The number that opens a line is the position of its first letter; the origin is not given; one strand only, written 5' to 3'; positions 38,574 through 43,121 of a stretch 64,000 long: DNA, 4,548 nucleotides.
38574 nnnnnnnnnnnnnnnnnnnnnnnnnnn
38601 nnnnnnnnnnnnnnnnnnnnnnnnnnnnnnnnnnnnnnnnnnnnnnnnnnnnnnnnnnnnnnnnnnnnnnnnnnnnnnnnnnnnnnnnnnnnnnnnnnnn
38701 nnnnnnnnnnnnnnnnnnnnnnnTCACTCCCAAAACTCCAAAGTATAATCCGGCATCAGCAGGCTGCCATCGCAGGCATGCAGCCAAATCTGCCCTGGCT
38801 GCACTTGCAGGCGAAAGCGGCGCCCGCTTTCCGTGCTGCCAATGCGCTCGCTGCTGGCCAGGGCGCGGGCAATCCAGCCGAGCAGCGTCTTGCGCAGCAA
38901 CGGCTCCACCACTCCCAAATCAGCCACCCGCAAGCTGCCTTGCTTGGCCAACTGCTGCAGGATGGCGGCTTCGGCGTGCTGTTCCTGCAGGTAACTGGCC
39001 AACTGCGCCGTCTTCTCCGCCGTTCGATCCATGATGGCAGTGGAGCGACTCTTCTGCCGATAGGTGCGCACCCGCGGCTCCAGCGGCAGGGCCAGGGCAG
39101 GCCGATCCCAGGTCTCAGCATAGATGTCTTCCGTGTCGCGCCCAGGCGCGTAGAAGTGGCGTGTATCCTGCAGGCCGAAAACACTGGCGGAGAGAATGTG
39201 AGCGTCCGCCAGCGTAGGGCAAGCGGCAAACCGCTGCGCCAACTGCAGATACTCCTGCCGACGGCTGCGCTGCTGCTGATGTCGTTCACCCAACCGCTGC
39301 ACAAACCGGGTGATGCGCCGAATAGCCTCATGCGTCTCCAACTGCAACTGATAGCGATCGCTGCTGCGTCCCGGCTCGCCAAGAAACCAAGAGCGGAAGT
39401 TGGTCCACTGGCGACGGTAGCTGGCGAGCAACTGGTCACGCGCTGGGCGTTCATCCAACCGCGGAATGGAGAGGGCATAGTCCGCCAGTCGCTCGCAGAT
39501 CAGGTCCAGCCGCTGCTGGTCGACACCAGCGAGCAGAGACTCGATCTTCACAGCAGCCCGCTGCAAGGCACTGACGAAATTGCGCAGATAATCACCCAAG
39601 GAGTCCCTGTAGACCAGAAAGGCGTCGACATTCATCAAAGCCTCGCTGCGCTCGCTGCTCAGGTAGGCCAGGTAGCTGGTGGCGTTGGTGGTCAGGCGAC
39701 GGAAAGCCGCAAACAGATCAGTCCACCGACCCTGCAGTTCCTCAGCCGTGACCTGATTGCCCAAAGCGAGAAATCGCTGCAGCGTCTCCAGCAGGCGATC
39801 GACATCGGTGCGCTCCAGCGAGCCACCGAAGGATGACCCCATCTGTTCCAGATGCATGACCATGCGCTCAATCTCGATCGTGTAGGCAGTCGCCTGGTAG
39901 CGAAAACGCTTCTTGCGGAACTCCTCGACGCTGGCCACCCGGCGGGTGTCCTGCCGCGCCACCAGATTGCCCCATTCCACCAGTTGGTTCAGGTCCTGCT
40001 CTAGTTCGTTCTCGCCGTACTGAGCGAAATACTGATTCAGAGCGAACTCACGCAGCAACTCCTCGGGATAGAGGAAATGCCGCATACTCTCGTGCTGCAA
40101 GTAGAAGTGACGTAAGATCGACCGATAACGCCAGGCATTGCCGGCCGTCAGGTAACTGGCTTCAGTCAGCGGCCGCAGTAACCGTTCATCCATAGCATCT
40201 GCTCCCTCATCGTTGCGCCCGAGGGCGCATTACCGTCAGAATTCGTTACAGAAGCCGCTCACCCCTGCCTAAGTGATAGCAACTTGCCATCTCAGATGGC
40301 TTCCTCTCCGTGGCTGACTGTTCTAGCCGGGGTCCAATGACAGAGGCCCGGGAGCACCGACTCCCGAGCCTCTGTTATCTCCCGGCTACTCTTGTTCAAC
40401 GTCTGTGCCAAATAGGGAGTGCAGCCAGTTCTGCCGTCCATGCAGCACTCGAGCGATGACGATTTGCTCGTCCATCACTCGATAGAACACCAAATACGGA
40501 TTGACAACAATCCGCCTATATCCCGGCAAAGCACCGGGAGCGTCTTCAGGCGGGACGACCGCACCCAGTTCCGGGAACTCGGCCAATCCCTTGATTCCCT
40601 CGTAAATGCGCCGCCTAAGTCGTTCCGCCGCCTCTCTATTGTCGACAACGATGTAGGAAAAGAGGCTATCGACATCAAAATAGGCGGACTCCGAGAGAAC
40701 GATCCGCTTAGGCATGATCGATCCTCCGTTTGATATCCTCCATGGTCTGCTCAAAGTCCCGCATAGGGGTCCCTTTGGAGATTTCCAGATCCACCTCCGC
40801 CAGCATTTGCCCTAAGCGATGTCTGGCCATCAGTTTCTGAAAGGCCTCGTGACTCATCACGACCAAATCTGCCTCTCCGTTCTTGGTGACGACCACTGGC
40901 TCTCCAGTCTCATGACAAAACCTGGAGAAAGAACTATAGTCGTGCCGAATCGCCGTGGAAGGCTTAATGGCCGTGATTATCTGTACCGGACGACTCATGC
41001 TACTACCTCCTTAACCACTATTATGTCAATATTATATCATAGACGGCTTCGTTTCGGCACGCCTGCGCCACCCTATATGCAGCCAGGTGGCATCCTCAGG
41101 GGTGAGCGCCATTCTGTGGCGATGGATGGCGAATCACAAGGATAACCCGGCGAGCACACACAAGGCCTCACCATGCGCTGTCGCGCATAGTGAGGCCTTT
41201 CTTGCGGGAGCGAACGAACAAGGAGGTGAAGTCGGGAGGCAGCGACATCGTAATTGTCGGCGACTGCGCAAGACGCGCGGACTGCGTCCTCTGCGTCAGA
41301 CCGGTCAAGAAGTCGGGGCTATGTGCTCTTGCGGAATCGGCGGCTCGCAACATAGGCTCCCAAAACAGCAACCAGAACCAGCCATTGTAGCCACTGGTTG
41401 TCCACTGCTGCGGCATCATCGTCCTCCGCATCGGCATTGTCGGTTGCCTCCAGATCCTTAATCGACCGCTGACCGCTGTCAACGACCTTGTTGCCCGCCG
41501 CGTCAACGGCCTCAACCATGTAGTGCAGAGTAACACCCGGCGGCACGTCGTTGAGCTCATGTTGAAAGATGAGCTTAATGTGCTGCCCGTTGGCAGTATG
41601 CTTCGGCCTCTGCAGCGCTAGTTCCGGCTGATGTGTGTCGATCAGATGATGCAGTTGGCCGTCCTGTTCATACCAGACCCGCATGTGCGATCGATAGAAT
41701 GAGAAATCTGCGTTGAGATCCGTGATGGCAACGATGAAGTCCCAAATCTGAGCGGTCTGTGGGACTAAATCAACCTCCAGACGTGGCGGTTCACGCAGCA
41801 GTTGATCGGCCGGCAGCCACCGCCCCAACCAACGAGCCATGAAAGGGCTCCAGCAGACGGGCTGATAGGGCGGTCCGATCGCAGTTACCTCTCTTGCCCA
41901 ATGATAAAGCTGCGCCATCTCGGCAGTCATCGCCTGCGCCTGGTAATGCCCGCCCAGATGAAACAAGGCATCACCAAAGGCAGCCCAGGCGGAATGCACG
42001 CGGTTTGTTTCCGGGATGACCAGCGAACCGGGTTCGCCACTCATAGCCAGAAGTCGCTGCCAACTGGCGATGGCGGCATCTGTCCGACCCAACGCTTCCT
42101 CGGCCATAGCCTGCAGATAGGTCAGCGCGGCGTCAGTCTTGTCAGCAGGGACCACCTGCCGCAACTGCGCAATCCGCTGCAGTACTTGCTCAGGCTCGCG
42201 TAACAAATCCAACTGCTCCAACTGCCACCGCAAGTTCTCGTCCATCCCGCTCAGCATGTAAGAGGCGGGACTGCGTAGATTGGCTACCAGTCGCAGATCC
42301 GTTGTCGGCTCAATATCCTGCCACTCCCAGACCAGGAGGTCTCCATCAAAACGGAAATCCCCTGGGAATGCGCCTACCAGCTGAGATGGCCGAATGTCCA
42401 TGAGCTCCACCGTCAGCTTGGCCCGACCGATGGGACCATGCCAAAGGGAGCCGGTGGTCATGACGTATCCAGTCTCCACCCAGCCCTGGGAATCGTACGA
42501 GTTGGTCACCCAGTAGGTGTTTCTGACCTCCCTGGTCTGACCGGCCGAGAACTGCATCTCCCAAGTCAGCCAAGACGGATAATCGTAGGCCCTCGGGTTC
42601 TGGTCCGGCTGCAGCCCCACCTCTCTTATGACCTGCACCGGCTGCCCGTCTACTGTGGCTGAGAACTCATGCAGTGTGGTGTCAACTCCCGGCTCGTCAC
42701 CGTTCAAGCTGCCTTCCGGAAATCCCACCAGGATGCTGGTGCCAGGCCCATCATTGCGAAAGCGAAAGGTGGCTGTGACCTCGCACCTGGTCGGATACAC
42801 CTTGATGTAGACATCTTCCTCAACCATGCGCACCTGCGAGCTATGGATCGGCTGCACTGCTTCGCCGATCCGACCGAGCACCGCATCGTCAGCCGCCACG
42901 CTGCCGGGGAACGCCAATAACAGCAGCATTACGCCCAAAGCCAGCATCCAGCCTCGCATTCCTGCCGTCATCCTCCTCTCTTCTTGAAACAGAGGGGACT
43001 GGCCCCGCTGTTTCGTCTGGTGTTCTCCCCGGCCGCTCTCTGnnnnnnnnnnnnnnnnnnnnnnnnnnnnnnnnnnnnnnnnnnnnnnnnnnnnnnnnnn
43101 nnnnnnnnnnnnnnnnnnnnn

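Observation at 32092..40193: Four-gene SMC-like operon matching Wadjet/JetABCD (TIGR02677-02680 neighbourhood)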

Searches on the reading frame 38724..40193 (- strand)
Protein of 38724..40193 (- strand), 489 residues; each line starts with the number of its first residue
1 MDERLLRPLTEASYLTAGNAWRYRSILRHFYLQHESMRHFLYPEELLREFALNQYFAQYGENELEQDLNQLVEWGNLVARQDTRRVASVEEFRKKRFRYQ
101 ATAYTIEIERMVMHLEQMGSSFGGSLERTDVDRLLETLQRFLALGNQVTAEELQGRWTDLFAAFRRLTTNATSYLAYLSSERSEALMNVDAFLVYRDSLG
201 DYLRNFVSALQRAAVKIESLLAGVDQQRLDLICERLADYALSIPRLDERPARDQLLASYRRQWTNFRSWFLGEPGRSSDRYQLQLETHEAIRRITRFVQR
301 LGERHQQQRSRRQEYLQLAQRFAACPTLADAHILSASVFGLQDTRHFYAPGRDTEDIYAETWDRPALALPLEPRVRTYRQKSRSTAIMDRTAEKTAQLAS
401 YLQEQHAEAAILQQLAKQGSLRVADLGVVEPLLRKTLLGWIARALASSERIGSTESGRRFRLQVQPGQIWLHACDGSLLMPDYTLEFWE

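Call 5: search_protein_families(library=ncbifam, proteins=[window:38724-40193:-])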
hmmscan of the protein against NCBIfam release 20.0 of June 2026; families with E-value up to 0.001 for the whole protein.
window:38724-40193:- (489 aa): 1 family
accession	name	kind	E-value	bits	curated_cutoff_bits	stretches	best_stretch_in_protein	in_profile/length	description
TIGR02677.1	TIGR02677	hypoth_equivalog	8.4e-114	381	165.85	1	12-485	3-487/494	TIGR02677 family protein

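Call 6: search_protein_families(library=pfam, proteins=[window:38724-40193:-])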
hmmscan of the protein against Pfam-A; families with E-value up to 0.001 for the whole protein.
window:38724-40193:- (489 aa): 1 family
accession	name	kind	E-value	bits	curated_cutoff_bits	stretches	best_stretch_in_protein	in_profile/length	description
PF09660.15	DUF2397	-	2.8e-134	449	28.5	1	13-484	2-483/483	Protein of unknown function (DUF2397)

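Call 7: search_protein_families(library=padloc, proteins=[window:38724-40193:-])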
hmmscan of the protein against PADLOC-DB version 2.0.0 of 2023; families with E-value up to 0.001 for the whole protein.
window:38724-40193:- (489 aa): 7 families
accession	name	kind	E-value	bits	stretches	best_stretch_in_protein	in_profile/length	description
PDLC00540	JetA2|JetA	-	1.2e-170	566.6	1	1-487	3-491/496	DUF2397 domain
PDLC00537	JetA2|JetA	-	1.8e-166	552.9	1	1-488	1-493/498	DUF2397 domain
PDLC00536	JetA2|JetA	-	5.3e-66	221.1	1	13-486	22-507/518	DUF2397 domain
PDLC00535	JetA2|JetA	-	5.7e-60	201.9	1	6-489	10-487/487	DUF2397 domain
PDLC00541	JetA2|JetA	-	2.3e-49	166.4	1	13-486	22-497/512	DUF2397 domain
PDLC00539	JetA2|JetA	-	5.3e-28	96.1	1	18-486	15-495/512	DUF2397 domain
PDLC00534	JetA2|JetA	-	1.8e-13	48.2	1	9-487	21-504/511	DUF2397 domain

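Call 19: search_solved_structures(query=window:38724-40193:-, max_evalue=0.01)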
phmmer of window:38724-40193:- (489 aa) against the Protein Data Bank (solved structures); distinct sequences matched with E-value up to 0.01: 1.
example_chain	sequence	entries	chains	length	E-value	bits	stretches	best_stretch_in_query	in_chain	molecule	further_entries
9qe0_E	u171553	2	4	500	1.7e-115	390.1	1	5-487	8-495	JetA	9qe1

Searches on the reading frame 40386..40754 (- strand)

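Call 30: search_protein_families(library=pfam, proteins=[window:40386-40754:-], max_evalue=0.1)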
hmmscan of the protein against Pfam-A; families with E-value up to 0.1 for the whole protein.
window:40386-40754:- (122 aa): 1 family
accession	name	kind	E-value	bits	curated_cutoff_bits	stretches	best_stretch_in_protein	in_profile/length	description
PF05016.21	ParE_toxin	-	4.7e-18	66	23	1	18-110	1-89/89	ParE toxin of type II toxin-antitoxin system, parDE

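Call 61: search_protein_families(library=padloc, proteins=[window:40386-40754:-], max_evalue=0.001)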
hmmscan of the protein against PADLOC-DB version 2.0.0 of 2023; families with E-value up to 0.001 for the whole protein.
window:40386-40754:- (122 aa): 0 families

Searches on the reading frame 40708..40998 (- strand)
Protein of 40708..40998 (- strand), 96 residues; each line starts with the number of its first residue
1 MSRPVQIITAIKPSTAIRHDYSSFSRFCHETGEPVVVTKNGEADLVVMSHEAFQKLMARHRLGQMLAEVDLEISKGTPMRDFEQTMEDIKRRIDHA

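Call 30: search_protein_families(library=pfam, proteins=[window:40708-40998:-], max_evalue=0.1)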
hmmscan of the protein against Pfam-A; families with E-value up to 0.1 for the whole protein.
window:40708-40998:- (96 aa): 1 family
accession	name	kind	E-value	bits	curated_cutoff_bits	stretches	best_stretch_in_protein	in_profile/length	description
PF02604.26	PhdYeFM_antitox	-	2.3e-10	40.5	29.8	1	11-74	3-66/74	Antitoxin Phd_YefM, type II toxin-antitoxin system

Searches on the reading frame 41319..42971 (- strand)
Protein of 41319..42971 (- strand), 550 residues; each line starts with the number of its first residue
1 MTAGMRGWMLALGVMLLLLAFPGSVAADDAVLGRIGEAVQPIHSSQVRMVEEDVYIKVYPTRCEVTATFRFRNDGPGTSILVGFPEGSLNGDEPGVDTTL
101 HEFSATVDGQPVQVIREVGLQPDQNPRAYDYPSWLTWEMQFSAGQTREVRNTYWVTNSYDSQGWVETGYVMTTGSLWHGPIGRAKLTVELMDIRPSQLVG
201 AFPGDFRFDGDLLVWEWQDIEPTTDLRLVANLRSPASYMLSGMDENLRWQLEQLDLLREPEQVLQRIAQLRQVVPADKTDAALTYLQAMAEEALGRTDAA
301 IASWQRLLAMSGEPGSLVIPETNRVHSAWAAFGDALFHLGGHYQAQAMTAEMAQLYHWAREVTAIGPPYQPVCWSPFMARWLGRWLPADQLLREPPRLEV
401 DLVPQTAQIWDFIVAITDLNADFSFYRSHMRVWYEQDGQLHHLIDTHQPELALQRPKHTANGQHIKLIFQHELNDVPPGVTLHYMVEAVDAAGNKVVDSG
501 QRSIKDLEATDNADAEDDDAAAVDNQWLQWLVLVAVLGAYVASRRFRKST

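Call 11: search_protein_families(library=pfam, proteins=[window:41319-42971:-])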
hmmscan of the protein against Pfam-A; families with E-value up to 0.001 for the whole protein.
window:41319-42971:- (550 aa): 1 family
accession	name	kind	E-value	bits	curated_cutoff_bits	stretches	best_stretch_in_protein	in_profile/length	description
PF14415.11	DUF4424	-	8.1e-08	32.2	27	0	39-117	13-95/306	Domain of unknown function (DUF4424)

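Call 61: search_protein_families(library=padloc, proteins=[window:41319-42971:-], max_evalue=0.001)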
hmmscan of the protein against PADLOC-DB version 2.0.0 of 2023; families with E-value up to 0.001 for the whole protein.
window:41319-42971:- (550 aa): 0 families
